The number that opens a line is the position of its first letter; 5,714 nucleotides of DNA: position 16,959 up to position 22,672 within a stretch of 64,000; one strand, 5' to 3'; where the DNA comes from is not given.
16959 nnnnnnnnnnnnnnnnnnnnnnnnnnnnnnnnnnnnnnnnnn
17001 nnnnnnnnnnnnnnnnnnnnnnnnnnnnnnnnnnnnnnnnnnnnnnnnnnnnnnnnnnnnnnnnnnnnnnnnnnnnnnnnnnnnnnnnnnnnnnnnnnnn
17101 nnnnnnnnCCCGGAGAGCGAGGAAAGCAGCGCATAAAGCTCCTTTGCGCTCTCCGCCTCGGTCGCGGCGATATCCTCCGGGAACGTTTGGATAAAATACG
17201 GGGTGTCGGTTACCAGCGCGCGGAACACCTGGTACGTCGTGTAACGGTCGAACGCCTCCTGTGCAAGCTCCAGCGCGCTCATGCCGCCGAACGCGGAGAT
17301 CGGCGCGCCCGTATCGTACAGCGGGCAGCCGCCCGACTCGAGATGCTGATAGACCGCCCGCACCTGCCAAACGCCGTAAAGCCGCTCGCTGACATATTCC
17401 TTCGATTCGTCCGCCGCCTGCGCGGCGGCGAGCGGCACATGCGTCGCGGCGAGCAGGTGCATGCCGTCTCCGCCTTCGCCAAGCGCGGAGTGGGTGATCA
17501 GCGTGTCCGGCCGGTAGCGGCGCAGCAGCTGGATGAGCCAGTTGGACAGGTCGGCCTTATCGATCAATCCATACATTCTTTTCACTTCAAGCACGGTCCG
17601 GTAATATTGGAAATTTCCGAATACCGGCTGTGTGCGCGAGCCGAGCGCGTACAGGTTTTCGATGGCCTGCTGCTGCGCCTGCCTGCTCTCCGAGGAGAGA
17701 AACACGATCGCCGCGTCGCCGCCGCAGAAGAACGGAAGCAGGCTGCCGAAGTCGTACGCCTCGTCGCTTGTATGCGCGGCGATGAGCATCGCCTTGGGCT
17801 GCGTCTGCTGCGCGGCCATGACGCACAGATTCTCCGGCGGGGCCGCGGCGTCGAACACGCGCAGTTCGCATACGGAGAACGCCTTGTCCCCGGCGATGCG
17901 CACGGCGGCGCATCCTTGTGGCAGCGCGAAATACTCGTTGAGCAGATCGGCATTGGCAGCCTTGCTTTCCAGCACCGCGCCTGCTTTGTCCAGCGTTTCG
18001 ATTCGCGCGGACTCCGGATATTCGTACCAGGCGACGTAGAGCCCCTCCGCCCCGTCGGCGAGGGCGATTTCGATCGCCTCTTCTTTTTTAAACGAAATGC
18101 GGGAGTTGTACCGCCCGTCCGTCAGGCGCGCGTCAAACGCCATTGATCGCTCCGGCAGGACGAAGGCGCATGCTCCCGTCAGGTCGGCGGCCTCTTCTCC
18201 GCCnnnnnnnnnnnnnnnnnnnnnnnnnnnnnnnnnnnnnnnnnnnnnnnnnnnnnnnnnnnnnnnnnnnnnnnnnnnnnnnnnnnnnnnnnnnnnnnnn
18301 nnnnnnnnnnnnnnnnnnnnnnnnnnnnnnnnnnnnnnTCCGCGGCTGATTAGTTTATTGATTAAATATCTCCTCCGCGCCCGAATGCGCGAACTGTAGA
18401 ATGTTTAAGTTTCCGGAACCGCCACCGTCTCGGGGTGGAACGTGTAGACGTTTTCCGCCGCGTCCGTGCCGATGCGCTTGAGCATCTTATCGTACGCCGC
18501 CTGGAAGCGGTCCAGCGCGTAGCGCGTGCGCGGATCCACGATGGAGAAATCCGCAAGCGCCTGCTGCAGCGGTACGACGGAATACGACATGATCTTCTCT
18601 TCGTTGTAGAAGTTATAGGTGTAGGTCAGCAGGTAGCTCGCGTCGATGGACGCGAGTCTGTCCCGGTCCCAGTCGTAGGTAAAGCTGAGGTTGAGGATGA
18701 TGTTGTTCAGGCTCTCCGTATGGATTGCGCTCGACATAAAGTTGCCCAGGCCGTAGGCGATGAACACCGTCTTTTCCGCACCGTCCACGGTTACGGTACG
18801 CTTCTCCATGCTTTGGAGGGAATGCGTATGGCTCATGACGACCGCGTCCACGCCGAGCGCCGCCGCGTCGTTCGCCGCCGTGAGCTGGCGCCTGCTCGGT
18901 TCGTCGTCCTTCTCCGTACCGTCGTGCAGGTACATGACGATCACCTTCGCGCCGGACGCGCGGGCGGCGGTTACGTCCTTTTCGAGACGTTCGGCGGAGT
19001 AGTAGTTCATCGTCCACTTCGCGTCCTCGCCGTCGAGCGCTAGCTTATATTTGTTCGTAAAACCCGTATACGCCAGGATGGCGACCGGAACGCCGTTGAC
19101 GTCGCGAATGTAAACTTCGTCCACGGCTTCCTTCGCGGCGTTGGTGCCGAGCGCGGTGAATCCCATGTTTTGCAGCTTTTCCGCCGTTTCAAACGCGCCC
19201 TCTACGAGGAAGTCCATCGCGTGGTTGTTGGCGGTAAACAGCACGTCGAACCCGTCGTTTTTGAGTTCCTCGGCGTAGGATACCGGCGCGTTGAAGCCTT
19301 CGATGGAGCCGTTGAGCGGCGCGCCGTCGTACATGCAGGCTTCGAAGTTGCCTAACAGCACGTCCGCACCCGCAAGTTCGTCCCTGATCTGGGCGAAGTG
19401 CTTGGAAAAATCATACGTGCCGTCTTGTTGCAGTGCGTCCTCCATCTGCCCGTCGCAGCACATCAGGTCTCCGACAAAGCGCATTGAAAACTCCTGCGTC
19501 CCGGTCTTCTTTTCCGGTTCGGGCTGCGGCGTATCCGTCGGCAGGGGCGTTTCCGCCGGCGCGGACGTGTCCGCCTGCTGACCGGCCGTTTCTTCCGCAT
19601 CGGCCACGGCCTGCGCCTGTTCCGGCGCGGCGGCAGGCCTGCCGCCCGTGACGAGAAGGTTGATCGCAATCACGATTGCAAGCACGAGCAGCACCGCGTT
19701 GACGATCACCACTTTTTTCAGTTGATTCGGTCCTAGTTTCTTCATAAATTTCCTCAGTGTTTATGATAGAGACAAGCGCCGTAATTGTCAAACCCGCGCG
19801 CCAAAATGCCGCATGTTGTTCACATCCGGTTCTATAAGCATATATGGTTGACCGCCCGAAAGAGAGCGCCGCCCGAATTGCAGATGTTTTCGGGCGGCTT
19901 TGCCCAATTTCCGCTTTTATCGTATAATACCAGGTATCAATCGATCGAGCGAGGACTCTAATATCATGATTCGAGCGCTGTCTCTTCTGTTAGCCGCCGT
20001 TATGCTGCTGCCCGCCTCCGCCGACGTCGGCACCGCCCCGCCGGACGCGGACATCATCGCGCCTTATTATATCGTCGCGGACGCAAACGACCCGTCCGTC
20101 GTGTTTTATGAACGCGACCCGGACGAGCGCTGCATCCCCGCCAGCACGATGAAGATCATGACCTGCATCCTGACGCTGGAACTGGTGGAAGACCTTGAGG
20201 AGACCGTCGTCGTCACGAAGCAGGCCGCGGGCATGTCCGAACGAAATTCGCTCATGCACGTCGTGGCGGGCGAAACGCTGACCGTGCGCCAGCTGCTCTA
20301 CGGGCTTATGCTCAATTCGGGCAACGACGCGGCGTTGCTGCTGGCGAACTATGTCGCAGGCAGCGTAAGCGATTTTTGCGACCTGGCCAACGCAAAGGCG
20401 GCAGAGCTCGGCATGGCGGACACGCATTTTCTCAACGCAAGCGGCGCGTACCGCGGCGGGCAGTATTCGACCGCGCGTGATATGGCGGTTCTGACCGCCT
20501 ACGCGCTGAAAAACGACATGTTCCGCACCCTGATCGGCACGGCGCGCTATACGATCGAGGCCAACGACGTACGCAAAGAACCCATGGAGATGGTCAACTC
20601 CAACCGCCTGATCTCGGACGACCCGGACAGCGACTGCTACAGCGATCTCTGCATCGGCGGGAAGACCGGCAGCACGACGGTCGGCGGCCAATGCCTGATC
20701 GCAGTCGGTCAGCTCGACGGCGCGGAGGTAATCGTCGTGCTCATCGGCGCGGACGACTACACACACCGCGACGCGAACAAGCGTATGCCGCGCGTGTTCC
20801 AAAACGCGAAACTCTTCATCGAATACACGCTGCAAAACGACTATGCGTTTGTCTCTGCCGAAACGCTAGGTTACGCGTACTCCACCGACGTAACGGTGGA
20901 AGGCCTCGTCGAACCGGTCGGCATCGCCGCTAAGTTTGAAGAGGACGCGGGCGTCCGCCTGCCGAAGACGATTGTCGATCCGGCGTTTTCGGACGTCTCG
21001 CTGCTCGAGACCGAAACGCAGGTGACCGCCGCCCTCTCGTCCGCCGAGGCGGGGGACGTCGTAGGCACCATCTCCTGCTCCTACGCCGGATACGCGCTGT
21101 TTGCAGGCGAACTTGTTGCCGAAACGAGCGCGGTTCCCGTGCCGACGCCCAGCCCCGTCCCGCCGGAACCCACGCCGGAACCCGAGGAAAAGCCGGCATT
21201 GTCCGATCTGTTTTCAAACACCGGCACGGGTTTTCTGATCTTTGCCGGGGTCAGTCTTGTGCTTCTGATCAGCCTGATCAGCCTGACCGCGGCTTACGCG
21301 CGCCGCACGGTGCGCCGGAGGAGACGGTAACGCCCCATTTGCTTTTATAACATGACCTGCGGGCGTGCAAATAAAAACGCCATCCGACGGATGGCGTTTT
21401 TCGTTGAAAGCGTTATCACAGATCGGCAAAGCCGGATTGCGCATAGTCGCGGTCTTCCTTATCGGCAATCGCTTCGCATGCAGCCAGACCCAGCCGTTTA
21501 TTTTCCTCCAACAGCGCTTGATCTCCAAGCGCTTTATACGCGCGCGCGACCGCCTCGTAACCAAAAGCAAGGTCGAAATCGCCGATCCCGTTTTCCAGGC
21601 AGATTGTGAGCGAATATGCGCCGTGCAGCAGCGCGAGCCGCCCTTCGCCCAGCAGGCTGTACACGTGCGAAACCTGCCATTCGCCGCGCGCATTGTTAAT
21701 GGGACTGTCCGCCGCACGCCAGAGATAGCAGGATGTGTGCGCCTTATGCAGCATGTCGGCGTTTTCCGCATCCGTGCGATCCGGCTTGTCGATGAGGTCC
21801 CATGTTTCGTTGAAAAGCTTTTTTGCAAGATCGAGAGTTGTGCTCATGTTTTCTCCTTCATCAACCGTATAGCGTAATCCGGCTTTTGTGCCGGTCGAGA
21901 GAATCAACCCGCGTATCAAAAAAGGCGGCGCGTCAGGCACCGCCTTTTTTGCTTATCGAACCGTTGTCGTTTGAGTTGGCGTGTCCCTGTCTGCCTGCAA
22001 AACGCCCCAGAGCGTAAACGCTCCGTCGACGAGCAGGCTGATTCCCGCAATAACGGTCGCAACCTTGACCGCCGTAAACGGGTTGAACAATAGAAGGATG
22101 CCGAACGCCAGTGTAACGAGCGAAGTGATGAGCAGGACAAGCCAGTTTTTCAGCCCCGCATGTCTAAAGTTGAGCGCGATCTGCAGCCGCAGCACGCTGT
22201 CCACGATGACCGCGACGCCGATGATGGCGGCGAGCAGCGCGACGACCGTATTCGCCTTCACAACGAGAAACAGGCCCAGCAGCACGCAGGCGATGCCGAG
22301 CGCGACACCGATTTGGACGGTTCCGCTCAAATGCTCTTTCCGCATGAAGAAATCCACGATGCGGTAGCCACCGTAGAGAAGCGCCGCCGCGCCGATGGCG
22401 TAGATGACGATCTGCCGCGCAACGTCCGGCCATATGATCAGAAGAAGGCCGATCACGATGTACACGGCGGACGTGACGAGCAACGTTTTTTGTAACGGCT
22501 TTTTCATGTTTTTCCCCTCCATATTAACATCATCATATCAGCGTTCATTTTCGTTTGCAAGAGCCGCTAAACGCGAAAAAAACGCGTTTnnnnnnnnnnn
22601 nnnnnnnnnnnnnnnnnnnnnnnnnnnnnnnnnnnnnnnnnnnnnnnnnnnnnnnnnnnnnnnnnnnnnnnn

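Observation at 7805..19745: Envelope-glycan locus assembled from a duplicated gene pair (NAGPA/LmbE-like exoprotein + CapA-like phosphoesterase) around a ligase-like protein, a GT14 transferase and an LRR lipoprotein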

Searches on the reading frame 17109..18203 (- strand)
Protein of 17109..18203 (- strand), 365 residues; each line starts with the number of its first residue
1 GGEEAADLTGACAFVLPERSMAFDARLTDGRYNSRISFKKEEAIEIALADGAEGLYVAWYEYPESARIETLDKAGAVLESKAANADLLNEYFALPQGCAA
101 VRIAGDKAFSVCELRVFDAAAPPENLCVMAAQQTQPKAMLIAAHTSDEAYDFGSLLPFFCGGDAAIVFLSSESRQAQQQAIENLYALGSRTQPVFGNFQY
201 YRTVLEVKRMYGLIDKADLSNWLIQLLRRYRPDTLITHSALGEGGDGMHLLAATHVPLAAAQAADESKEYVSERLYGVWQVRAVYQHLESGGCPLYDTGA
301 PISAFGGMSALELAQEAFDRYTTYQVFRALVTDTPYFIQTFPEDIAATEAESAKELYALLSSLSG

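Call 51: predict_structure(alignment_id=A2)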
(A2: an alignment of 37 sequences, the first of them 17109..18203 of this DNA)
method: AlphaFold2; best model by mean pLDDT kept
length: 365 residues; sequences in the alignment: 37
mean_pLDDT: 94.1   pTM: 0.91
mean pLDDT of the five models: 94.1, 93.9, 93.8, 93.7, 93.4
residues with pLDDT >= 90: 326; 70-90: 35; 50-70: 2; < 50: 2
segments of 3 or more residues with pLDDT < 50: none
pLDDT, mean of each block of 10 residues (from residue 1): 80 95 91 94 97 98 95 97 97 97 96 97 94 97 94 94 95 93 94 95 92 95 98 98 92 98 96 97 97 95 94 92 74 90 92 98 91
secondary structure, 60 per line:
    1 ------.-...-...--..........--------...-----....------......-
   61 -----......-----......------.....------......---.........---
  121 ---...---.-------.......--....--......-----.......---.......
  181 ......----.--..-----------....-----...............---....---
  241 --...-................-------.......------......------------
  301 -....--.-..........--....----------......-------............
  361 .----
elements in order: E13-15 H18-27 E36-38 E44-47 E54-59 E66-71 E77-82 E89-93 E100-105 E109-117 E138-144 H147-150 H153-158 E164-170 H174-186 H207-210 H216-230 E234-237 H247-262 H270-276 E283-288 H310-319 H322-325 E336-341 H349-361

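Call 55: fold_search(model_id=the predicted structure, library=pdb)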
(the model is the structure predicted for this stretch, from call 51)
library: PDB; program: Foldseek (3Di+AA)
matches with E <= 10: 1627; with E <= 0.001: 83
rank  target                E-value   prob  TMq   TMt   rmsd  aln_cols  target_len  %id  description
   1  4xm0_B                2.2e-08  1.00  0.37  0.52   5.3       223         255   12  N,N'-diacetylchitobiose deacetylase (SeMet derivative) from Pyrococcus furiosus in the absence of cadmium (released 2015-06-10)
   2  2ixd_A                2.4e-08  1.00  0.38  0.57  11.1       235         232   13  Crystal structure of the putative deacetylase BC1534 from Bacillus cereus (released 2007-07-17)
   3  8bgo_C                3.3e-08  1.00  0.38  0.50   5.2       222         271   10  N,N-diacetylchitobiose deacetylase from Pyrococcus chitonophagus with substrate N,N-diacetylchitobiose (released 2023-01-11)
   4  8bgo_A                3.6e-08  1.00  0.38  0.51   5.2       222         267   10  N,N-diacetylchitobiose deacetylase from Pyrococcus chitonophagus with substrate N,N-diacetylchitobiose (released 2023-01-11)
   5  3wl4_A                3.6e-08  1.00  0.37  0.49   5.2       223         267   12  N,N'-diacetylchitobiose deacetylase (Se-derivative) from Pyrococcus furiosus (released 2014-05-07)
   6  4xm2_A                4.3e-08  1.00  0.36  0.49   5.5       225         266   13  N,N'-diacetylchitobiose deacetylase from Pyrococcus furiosus in the absence of cadmium (released 2015-06-10)
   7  4xm1_E                4.9e-08  1.00  0.39  0.53   5.3       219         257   14  N,N'-diacetylchitobiose deacetylase from Pyrococcus furiosus in the presence of cadmium (released 2015-06-10)
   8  6p2t                  4.9e-08  1.00  0.37  0.57  11.2       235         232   14  BshB from Bacillus subtilis complexed with citrate (released 2020-01-08)
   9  2ixd_B                4.9e-08  1.00  0.37  0.56  11.1       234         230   14  Crystal structure of the putative deacetylase BC1534 from Bacillus cereus (released 2007-07-17)
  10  6ull                  7.1e-08  1.00  0.38  0.59  11.1       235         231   14  BshB from Bacillus subtilis complexed with a substrate analogue (released 2020-01-08)
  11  5bmo_B                7.1e-08  1.00  0.39  0.56   7.5       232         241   15  LnmX protein, a putative GlcNAc-PI de-N-acetylase from Streptomyces atroolivaceus (released 2015-06-10)
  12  4xm1_A                8.0e-08  1.00  0.37  0.50   5.7       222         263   12  N,N'-diacetylchitobiose deacetylase from Pyrococcus furiosus in the presence of cadmium (released 2015-06-10)
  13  4xm0_C                9.1e-08  1.00  0.37  0.50   5.8       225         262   13  N,N'-diacetylchitobiose deacetylase (SeMet derivative) from Pyrococcus furiosus in the absence of cadmium (released 2015-06-10)
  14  8bgo_B                1.1e-07  1.00  0.38  0.50   5.3       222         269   10  N,N-diacetylchitobiose deacetylase from Pyrococcus chitonophagus with substrate N,N-diacetylchitobiose (released 2023-01-11)
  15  4xm2_B                1.2e-07  1.00  0.38  0.52   4.9       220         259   13  N,N'-diacetylchitobiose deacetylase from Pyrococcus furiosus in the absence of cadmium (released 2015-06-10)
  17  1q74_D                2.6e-07  1.00  0.36  0.46   7.7       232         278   17  The Crystal Structure of 1D-myo-inositol 2-acetamido-2-deoxy-alpha-D-glucopyranoside Deacetylase (MshB) (released 2003-12-02)
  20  1q74_A                3.0e-07  1.00  0.35  0.44   9.3       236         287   17  The Crystal Structure of 1D-myo-inositol 2-acetamido-2-deoxy-alpha-D-glucopyranoside Deacetylase (MshB) (released 2003-12-02)
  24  1q74_B                3.6e-07  1.00  0.33  0.43   4.7       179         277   20  The Crystal Structure of 1D-myo-inositol 2-acetamido-2-deoxy-alpha-D-glucopyranoside Deacetylase (MshB) (released 2003-12-02)
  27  4xm0_A                5.6e-07  1.00  0.38  0.50   4.9       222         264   12  N,N'-diacetylchitobiose deacetylase (SeMet derivative) from Pyrococcus furiosus in the absence of cadmium (released 2015-06-10)
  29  1q74_C                8.7e-07  1.00  0.32  0.41   4.9       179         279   21  The Crystal Structure of 1D-myo-inositol 2-acetamido-2-deoxy-alpha-D-glucopyranoside Deacetylase (MshB) (released 2003-12-02)
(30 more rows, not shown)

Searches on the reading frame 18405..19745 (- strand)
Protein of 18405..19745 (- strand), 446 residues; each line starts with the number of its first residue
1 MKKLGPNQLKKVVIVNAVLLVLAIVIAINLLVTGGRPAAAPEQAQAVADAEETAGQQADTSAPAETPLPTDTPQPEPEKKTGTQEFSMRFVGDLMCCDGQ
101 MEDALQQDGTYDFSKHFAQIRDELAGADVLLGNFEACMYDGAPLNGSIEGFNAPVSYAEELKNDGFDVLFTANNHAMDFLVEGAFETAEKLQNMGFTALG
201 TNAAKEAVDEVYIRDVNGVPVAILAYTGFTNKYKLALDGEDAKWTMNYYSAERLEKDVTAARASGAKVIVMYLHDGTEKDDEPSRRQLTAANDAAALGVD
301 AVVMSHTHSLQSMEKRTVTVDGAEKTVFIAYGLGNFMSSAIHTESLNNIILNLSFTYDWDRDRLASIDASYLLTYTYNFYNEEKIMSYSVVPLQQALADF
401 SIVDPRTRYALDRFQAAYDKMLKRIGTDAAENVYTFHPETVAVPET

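Call 3: search_protein_families(library=pfam, proteins=[window:18405-19745:-], max_evalue=0.01)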
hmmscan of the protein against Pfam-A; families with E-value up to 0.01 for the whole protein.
window:18405-19745:- (446 aa): 1 family
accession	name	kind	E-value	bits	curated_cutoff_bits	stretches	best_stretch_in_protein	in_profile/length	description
PF09587.15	PGA_cap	-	6.2e-51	173.8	27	1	89-338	3-253/255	Bacterial capsule synthesis protein PGA_cap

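Call 47: search_protein_families(library=ncbifam, proteins=[window:18405-19745:-], max_evalue=0.01)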
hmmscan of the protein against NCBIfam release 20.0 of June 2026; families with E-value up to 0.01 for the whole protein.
window:18405-19745:- (446 aa): 5 families
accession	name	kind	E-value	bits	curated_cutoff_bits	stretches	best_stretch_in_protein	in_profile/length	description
NF038314.1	epimerase_MslH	equivalog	2.4e-06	26.2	700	1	118-225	27-138/439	lasso peptide C-terminal Trp epimerase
TIGR04486.1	thiosulf_SoxB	equivalog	0.00092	17.6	550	1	211-330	213-315/556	thiosulfohydrolase SoxB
NF004848.0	PRK06199.1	subfamily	0.0036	16.4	362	1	156-236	284-361/379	tyramine oxidase subunit B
NF006938.0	PRK09420.1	equivalog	0.004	15.6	486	1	253-312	205-264/648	bifunctional 2',3'-cyclic-nucleotide 2'-phosphodiesterase/3'-nucleotidase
TIGR01390.1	CycNucDiestase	equivalog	0.0046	15.5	883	1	253-338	183-267/626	2',3'-cyclic-nucleotide 2'-phosphodiesterase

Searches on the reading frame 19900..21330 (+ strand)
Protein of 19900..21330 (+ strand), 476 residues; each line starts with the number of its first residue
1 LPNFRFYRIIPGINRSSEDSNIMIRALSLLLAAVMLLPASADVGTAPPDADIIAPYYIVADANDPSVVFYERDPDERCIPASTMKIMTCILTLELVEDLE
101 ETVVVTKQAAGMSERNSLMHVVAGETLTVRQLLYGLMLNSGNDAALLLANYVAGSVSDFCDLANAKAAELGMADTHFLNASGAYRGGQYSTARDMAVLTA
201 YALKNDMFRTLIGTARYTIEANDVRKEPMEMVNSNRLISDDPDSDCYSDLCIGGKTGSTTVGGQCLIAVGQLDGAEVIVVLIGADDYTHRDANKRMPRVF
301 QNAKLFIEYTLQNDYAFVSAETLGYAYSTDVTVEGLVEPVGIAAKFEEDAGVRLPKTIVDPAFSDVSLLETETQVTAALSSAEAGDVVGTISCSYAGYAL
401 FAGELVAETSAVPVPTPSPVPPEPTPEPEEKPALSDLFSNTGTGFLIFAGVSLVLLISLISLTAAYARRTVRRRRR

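Call 3: search_protein_families(library=pfam, proteins=[window:19900-21330:+], max_evalue=0.01)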
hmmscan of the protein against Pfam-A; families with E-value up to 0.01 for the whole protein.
window:19900-21330:+ (476 aa): 2 families
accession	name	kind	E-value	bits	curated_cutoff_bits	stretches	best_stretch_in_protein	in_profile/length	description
PF00768.25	Peptidase_S11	-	2.1e-44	152.2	27.6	1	48-285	8-238/239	D-alanyl-D-alanine carboxypeptidase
PF13354.11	Beta-lactamase2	-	1e-07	31.9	22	1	70-198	13-142/214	Beta-lactamase enzyme family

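Call 47: search_protein_families(library=ncbifam, proteins=[window:19900-21330:+], max_evalue=0.01)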
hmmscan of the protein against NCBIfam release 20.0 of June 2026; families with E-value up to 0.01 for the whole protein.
window:19900-21330:+ (476 aa): 10 families
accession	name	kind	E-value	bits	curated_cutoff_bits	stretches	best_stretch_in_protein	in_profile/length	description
NF000471.1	vanY_of_D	exception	4.7e-30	105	625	1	50-285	95-336/354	transpeptidase-like D-Ala-D-Ala carboxypeptidase VanY-D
NF038258.2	PBP4_Staph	exception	1.2e-27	96.7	500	1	68-296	53-291/366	penicillin-binding protein PBP4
NF007445.0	PRK10001.1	equivalog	9.7e-26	90.4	765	1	39-392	26-355/400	serine-type D-Ala-D-Ala carboxypeptidase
NF008489.0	PRK11397.1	equivalog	5.3e-25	88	610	1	24-295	7-273/389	serine-type D-Ala-D-Ala carboxypeptidase DacD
NF008059.0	PRK10793.1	equivalog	8.5e-25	87.3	694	1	46-295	38-282/403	D-alanyl-D-alanine carboxypeptidase DacA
NF008668.0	PRK11669.1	equivalog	1.5e-21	76.9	294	1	49-296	38-276/316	D-alanyl-D-alanine endopeptidase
NF038273.1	strep_PBP3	exception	1.6e-18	67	490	1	39-313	15-291/407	D-alanyl-D-alanine carboxypeptidase PBP3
NF033103.1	bla_class_A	equivalog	0.00047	19.4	200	0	74-157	30-118/257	class A beta-lactamase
NF033386.1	blaARL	exception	0.0018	17.7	620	1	69-154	50-135/282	ARL family class A beta-lactamase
NF000232.1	lactamase_L2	exception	0.0055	16.2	540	1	75-155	76-158/303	L2 family extended-spectrum class A beta-lactamase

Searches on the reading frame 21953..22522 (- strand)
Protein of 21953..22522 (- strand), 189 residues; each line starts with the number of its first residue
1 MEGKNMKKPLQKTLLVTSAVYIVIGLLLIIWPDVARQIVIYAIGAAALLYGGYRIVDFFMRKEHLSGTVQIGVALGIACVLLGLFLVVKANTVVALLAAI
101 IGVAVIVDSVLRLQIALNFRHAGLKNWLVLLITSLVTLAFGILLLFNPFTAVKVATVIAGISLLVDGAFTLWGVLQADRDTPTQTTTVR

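Call 9: search_protein_families(library=pfam, proteins=[window:21953-22522:-], max_evalue=0.001)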
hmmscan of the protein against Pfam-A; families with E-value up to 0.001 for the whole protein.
window:21953-22522:- (189 aa): 1 family
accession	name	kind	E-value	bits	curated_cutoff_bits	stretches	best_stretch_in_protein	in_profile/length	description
PF03729.18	DUF308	-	4.1e-21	75.5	25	3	17-87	2-72/73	Short repeat of unknown function (DUF308)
